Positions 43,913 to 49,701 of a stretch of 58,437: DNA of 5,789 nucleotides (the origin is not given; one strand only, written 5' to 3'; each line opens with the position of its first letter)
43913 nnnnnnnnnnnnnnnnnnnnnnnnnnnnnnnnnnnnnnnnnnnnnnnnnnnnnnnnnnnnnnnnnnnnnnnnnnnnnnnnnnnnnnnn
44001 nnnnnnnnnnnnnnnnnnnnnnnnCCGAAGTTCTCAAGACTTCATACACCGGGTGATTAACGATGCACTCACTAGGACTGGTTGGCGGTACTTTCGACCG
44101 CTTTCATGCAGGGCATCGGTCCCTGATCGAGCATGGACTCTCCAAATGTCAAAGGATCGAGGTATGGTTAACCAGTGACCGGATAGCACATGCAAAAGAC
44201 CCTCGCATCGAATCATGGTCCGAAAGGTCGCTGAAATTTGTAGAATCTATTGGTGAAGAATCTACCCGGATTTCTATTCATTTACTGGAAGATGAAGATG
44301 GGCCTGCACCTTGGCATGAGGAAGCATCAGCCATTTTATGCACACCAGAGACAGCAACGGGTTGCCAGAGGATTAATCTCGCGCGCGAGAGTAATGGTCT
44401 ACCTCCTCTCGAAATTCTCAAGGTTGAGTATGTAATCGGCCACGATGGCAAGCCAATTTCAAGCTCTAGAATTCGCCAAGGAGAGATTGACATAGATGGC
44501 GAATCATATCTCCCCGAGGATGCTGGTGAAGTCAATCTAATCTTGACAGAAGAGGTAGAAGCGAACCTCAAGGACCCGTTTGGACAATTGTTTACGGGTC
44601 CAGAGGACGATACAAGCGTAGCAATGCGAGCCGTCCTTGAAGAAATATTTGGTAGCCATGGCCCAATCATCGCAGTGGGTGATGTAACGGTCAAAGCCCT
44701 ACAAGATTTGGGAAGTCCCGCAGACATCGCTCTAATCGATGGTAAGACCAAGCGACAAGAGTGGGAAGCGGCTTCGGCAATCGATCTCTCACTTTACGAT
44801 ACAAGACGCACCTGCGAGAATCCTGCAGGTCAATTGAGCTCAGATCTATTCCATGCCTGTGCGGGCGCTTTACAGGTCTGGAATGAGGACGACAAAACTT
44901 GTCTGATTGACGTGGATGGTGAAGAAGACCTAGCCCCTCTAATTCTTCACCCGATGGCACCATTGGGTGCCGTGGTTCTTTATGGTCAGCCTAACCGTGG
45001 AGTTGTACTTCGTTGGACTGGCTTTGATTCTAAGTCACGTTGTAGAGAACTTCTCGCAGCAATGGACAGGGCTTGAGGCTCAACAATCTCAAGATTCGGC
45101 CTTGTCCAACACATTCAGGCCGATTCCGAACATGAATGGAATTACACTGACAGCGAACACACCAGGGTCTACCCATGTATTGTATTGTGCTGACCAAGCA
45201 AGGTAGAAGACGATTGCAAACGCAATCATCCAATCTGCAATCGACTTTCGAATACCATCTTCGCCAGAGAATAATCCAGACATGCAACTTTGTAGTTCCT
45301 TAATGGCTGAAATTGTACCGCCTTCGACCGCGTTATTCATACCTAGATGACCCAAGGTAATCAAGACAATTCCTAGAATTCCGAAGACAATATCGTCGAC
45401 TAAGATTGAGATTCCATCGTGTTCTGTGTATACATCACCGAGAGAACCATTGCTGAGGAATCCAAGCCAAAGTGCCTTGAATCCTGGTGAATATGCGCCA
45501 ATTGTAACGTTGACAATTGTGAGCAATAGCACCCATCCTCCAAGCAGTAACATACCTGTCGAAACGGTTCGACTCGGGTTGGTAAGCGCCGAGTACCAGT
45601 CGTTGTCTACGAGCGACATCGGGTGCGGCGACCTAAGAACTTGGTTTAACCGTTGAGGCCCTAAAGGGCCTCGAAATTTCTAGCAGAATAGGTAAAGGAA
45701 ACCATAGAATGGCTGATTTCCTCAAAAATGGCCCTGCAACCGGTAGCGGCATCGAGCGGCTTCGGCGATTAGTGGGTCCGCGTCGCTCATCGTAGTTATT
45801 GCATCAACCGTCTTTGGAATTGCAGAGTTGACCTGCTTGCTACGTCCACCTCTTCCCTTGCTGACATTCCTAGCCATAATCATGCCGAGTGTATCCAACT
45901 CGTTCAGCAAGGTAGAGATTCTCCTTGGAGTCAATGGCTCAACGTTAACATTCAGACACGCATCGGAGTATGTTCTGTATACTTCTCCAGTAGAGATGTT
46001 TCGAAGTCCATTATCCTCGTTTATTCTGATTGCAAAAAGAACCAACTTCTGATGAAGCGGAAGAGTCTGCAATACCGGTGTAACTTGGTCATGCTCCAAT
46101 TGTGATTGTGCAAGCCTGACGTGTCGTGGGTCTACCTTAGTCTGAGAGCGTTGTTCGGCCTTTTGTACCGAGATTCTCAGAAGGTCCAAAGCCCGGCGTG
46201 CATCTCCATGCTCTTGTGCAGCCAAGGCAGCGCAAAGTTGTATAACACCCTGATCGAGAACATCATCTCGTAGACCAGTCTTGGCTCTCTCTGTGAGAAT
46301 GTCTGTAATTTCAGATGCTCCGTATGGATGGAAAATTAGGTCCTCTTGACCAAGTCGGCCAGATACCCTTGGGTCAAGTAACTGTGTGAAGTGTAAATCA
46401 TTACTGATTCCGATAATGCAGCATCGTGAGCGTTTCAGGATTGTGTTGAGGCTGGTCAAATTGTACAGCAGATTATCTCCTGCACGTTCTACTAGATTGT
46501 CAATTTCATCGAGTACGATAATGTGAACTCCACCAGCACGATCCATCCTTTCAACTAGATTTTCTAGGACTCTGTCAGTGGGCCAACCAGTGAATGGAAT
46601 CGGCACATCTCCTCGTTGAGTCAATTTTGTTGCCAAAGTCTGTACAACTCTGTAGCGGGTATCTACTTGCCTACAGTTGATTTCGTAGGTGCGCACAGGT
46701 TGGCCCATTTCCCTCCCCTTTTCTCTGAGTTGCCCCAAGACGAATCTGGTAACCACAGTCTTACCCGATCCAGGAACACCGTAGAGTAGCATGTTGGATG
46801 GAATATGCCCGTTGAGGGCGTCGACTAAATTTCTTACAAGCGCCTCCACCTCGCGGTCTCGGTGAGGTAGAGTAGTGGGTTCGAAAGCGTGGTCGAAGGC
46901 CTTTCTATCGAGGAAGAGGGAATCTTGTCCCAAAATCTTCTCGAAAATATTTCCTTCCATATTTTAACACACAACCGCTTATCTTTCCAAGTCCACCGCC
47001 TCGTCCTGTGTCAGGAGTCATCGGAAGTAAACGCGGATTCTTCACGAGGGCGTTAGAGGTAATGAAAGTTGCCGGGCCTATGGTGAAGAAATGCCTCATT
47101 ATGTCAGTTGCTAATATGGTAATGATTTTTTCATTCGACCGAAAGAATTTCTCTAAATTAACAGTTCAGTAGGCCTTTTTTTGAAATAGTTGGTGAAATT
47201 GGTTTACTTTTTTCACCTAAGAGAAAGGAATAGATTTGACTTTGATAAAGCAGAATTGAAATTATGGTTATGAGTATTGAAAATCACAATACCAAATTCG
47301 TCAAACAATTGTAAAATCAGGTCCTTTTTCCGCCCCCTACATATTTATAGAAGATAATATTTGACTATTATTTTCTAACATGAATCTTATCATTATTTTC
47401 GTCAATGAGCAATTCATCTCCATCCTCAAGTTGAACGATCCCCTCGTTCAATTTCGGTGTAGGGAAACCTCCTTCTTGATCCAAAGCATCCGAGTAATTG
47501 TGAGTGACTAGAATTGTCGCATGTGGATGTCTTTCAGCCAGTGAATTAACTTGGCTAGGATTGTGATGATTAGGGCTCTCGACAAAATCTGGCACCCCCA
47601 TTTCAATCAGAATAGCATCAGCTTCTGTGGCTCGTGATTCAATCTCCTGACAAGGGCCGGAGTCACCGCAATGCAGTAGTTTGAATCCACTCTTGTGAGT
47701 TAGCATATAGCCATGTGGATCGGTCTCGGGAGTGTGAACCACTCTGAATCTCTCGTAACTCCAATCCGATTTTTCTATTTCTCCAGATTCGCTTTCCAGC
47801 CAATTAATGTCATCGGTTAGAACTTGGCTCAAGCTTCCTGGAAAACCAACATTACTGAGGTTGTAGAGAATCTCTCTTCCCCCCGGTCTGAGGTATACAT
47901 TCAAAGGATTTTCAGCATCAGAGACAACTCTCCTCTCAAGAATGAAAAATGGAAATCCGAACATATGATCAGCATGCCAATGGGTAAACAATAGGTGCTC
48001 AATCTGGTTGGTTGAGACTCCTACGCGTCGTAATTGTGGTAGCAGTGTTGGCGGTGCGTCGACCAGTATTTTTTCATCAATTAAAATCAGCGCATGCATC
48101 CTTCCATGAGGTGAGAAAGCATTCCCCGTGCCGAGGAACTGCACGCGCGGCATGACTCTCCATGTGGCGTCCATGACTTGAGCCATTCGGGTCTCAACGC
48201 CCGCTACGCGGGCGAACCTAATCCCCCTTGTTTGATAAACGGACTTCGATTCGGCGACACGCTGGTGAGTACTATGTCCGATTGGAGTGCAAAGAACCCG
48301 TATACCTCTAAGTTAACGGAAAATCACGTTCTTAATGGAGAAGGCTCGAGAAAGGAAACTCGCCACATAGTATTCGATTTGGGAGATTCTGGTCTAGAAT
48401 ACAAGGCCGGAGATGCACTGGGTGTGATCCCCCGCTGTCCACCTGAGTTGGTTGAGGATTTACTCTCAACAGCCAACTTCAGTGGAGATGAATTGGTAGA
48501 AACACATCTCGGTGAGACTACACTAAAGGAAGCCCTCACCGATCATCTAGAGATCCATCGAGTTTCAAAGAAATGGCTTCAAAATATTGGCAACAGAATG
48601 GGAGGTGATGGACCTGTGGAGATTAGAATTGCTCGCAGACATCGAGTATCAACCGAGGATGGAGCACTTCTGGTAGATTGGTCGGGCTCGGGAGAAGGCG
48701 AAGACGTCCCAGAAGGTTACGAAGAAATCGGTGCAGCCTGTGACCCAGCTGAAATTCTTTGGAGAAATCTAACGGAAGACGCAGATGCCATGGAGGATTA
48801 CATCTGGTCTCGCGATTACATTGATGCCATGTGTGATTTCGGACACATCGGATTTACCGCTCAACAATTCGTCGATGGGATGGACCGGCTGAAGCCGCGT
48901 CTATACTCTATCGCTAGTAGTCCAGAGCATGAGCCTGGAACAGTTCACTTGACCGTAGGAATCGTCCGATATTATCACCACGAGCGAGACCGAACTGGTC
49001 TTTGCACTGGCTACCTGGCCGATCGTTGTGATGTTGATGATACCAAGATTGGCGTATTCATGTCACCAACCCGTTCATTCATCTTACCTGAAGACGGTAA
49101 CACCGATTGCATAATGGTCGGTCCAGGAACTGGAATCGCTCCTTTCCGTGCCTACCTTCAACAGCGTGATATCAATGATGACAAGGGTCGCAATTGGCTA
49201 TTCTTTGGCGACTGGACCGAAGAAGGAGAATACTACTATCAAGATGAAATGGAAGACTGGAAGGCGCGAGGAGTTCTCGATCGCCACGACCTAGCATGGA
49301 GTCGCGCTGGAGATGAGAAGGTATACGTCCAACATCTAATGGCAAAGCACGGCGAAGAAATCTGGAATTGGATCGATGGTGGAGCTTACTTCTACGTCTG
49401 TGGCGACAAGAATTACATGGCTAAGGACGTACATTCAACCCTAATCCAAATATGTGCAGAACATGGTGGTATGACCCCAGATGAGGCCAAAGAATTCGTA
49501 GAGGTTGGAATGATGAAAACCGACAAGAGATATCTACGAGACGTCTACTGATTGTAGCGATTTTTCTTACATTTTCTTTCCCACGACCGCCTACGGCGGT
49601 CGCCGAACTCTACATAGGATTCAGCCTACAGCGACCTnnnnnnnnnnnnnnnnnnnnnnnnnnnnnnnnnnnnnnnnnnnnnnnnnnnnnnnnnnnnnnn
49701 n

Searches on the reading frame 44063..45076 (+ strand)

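Call 53: search_protein_families(library=pfam, proteins=[window:44063-45076:+], max_evalue=0.00001)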
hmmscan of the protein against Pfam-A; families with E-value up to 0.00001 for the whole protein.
window:44063-45076:+ (337 aa): 2 families
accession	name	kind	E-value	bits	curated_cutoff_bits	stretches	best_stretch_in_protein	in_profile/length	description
PF04019.17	DUF359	-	2.1e-25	89.2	25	1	212-334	4-125/126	Protein of unknown function (DUF359)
PF01467.32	CTP_transf_like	-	6.4e-07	30.1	21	1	6-139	1-132/133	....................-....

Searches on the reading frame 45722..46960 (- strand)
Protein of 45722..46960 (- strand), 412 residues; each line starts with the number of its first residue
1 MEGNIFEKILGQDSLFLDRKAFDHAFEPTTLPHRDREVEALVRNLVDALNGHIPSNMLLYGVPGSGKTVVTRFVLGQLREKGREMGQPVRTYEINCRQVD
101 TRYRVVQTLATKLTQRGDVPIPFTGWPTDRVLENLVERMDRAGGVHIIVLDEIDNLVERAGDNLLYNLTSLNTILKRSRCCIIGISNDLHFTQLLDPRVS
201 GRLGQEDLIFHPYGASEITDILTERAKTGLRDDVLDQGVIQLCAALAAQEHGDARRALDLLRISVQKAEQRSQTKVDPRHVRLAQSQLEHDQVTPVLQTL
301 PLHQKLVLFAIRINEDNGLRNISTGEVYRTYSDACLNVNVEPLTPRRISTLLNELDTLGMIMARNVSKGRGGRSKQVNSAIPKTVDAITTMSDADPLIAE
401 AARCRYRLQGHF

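Call 53: search_protein_families(library=pfam, proteins=[window:45722-46960:-], max_evalue=0.00001)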
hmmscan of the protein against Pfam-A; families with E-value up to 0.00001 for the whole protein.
window:45722-46960:- (412 aa): 6 families
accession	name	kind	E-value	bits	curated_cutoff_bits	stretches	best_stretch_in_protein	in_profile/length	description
PF22703.2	Cdc6_lid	-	2e-24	85.7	27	1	220-286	2-68/68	Cdc6 AAA+ ATPase-type lid domain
PF09079.17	Cdc6_C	-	3e-23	82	25.1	1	297-382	3-89/96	CDC6, C terminal winged helix domain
PF13191.12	AAA_16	-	8.6e-12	46.3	32.6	1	31-173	2-160/167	AAA ATPase domain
PF13401.12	AAA_22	-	8.5e-11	42.7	27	1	56-174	7-110/130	AAA domain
PF00004.35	AAA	-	1.3e-08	35.7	21.2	1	57-204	1-124/131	ATPase family associated with various cellular activities (AAA)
PF22606.2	Cdc6-ORC-like_ATPase_lid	-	2.6e-08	34.1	27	1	213-269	1-57/60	Cdc6/ORC-like, ATPase lid domain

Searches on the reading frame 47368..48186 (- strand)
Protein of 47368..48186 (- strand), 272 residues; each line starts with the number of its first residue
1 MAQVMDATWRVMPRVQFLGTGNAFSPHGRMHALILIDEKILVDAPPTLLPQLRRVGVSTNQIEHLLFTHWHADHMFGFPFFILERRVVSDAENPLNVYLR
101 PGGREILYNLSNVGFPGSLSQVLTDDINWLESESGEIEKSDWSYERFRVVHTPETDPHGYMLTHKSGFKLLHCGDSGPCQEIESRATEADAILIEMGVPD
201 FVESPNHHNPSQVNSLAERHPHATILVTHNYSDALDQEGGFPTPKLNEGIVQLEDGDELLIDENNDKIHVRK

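Call 53: search_protein_families(library=pfam, proteins=[window:47368-48186:-], max_evalue=0.00001)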
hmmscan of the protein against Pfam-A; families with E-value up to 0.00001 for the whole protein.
window:47368-48186:- (272 aa): 2 families
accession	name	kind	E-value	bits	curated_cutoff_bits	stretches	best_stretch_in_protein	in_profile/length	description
PF12706.13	Lactamase_B_2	-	6.5e-12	45.9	27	1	39-229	2-199/200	Beta-lactamase superfamily domain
PF00753.33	Lactamase_B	-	2.2e-07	31.5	22.7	1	39-177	17-151/196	Metallo-beta-lactamase superfamily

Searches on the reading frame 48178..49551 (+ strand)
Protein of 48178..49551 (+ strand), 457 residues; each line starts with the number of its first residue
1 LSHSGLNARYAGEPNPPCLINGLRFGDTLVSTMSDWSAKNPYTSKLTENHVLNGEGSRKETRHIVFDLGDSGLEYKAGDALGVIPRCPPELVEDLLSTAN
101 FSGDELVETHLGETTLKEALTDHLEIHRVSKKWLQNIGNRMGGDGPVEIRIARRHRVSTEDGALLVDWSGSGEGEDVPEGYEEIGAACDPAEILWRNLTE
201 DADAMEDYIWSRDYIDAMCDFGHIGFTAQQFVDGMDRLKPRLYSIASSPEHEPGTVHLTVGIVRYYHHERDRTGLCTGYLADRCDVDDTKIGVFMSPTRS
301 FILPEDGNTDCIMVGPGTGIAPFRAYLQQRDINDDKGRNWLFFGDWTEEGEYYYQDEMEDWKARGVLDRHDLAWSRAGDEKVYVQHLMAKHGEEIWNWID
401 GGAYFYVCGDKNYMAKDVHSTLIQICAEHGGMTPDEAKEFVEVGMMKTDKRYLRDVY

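Call 19: search_protein_families(library=pfam, proteins=[window:48178-49551:+], max_evalue=0.0001)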
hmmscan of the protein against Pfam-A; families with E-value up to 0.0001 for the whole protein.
window:48178-49551:+ (457 aa): 2 families
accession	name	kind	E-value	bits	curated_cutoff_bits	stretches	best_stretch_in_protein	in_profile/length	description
PF00667.26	FAD_binding_1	-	2.4e-28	99.7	32.3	2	212-279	153-222/222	FAD binding domain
PF00175.26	NAD_binding_1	-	3.9e-14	53.7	22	1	313-419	1-108/109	Oxidoreductase NAD-binding domain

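Call 46: search_protein_families(library=ncbifam, proteins=[window:48178-49551:+], max_evalue=0.00001)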
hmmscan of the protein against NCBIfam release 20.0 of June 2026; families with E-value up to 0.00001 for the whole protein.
window:48178-49551:+ (457 aa): 6 families
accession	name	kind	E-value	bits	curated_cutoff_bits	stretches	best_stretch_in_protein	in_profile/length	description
NF004859.0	PRK06214.1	equivalog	9e-115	384.3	432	2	195-457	281-539/539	sulfite reductase subunit alpha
TIGR01931.1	cysJ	equivalog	2.5e-111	373.2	668.15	2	196-457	340-597/597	assimilatory sulfite reductase (NADPH) flavoprotein subunit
NF008197.0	PRK10953.1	equivalog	7.9e-99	331.6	838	2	197-457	345-601/601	NADPH-dependent assimilatory sulfite reductase flavoprotein subunit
NF058510.1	bifunc_CpcD_PetH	exception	1.4e-31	109.6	635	2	239-431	179-385/405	bifunctional rod-capping linker CpcD/ferredoxin--NADP reductase PetH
NF045929.1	FNRPetHCyano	equivalog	1.2e-29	103.4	600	1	239-430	183-390/411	ferredoxin--NADP reductase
TIGR03224.1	benzo_boxA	equivalog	5e-22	78.4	459.2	1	241-430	199-390/411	benzoyl-CoA 2,3-epoxidase subunit BoxA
